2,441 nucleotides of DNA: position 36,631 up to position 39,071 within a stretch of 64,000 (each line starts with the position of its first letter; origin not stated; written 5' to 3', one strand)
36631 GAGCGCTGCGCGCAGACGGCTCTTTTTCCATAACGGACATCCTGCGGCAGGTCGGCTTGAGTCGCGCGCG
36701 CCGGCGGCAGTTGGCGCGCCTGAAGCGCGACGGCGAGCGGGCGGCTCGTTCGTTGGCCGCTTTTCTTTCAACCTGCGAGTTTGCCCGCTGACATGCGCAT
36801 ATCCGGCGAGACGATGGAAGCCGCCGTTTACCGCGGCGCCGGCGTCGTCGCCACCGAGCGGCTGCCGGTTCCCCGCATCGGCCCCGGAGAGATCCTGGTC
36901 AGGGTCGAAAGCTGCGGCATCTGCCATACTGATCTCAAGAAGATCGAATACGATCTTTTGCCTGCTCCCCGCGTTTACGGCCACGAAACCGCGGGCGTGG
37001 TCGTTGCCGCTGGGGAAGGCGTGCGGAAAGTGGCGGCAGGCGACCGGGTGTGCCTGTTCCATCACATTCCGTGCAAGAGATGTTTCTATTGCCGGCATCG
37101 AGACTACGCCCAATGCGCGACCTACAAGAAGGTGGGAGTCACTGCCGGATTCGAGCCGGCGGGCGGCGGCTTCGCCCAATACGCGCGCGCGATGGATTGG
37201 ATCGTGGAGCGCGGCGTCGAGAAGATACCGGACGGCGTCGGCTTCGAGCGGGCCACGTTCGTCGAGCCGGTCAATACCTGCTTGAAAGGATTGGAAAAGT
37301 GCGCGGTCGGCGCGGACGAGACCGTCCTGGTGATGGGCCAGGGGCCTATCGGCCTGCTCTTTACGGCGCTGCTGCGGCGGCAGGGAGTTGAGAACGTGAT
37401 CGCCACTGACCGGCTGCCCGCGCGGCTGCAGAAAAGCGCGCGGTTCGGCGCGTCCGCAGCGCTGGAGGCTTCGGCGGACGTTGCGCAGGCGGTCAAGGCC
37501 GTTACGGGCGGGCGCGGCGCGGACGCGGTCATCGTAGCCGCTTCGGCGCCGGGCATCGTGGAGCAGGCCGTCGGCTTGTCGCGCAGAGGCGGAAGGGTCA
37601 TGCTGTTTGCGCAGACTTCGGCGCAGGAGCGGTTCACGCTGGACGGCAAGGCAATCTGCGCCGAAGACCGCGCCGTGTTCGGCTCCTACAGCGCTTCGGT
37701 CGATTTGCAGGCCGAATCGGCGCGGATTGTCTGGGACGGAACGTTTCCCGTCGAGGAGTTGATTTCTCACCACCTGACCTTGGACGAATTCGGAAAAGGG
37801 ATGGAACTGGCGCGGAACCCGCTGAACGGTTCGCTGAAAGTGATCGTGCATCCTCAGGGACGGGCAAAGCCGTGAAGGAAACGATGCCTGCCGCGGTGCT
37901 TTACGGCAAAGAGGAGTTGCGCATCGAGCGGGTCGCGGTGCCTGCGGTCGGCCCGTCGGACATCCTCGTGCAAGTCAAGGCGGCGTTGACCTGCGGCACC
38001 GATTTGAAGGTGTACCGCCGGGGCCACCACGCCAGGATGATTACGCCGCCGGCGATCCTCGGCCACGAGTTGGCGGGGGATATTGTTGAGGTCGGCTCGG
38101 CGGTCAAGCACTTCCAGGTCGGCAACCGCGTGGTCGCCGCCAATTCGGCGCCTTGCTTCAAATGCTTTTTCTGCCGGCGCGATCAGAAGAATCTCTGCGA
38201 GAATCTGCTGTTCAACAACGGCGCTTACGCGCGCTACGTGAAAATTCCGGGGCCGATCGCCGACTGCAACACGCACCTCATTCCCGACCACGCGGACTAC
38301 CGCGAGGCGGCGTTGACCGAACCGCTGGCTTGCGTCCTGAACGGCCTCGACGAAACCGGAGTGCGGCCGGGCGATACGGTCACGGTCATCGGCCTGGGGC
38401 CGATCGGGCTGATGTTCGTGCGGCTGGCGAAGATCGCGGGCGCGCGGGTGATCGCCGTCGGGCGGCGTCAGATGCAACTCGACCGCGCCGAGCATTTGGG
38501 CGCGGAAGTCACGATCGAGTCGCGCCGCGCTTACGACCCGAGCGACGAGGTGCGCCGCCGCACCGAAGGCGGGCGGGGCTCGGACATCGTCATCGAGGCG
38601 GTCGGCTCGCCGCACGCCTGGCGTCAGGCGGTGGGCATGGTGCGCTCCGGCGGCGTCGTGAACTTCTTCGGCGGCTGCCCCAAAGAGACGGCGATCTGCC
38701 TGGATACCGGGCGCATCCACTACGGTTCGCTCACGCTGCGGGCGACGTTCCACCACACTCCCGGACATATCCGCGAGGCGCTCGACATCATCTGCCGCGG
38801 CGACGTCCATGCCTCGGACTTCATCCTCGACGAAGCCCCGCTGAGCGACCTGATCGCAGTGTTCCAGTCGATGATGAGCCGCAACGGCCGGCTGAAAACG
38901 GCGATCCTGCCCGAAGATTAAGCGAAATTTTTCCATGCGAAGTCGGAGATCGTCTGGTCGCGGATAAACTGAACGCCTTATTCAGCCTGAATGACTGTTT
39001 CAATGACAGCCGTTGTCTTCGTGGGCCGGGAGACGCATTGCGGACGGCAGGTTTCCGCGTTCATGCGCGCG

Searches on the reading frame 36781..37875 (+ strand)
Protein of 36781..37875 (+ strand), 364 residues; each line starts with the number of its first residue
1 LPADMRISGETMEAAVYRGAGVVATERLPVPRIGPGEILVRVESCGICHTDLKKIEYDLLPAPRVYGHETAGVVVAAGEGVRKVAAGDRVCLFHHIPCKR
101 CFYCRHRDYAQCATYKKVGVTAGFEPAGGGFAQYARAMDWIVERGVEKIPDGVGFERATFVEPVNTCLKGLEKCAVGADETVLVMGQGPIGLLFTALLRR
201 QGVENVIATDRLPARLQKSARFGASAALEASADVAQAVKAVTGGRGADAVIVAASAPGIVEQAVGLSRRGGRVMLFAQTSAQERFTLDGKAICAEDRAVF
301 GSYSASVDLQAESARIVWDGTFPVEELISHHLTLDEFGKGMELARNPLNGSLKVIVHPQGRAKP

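Call 5: search_protein_families(library=pfam, proteins=[window:36781-37875:+], max_evalue=0.1)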
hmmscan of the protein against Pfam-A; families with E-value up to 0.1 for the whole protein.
window:36781-37875:+ (364 aa): 7 families
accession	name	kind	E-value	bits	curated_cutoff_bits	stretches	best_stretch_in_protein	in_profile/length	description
PF08240.17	ADH_N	-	1.7e-23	83.3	23.5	1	34-138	1-95/104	Alcohol dehydrogenase GroES-like domain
PF00107.32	ADH_zinc_N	-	4.9e-18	65.8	31.8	1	189-306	1-116/129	Zinc-binding dehydrogenase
PF16912.11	Glu_dehyd_C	-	3e-08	33.8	34.9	1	158-342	4-199/211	Glucose dehydrogenase C-terminus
PF01494.25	FAD_binding_3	-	0.0028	17.4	22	1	181-208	3-30/349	FAD binding domain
PF02558.23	ApbA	-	0.015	15.3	22.2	1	182-253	1-73/150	Ketopantoate reductase PanE/ApbA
PF13460.12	NAD_binding_10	-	0.034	14.4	27.2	1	187-262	3-76/184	NAD(P)H-binding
PF01488.26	Shikimate_DH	-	0.048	14.2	24.3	1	178-259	11-88/138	Shikimate / quinate 5-dehydrogenase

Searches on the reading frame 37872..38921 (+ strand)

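Call 5: search_protein_families(library=pfam, proteins=[window:37872-38921:+], max_evalue=0.1)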
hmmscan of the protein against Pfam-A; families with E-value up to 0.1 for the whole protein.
window:37872-38921:+ (349 aa): 7 families
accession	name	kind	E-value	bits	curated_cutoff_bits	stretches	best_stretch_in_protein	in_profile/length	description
PF00107.32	ADH_zinc_N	-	2.1e-25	89.6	31.8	1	177-307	1-127/129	Zinc-binding dehydrogenase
PF08240.17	ADH_N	-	3.9e-25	88.5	23.5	1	27-126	1-95/104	Alcohol dehydrogenase GroES-like domain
PF16912.11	Glu_dehyd_C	-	6.2e-08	32.8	34.9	1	167-284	31-146/211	Glucose dehydrogenase C-terminus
PF02558.23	ApbA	-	0.00056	20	22.2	1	170-241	1-71/150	Ketopantoate reductase PanE/ApbA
PF02826.25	2-Hacid_dh_C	-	0.00076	19.3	25.1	1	167-214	36-83/178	D-isomer specific 2-hydroxyacid dehydrogenase, NAD binding domain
PF01262.27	AlaDh_PNT_C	-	0.0008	19.3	23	1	163-245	25-101/214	Alanine dehydrogenase/PNT, C-terminal domain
PF07992.20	Pyr_redox_2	-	0.038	13.8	26.1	1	97-203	83-178/291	Pyridine nucleotide-disulphide oxidoreductase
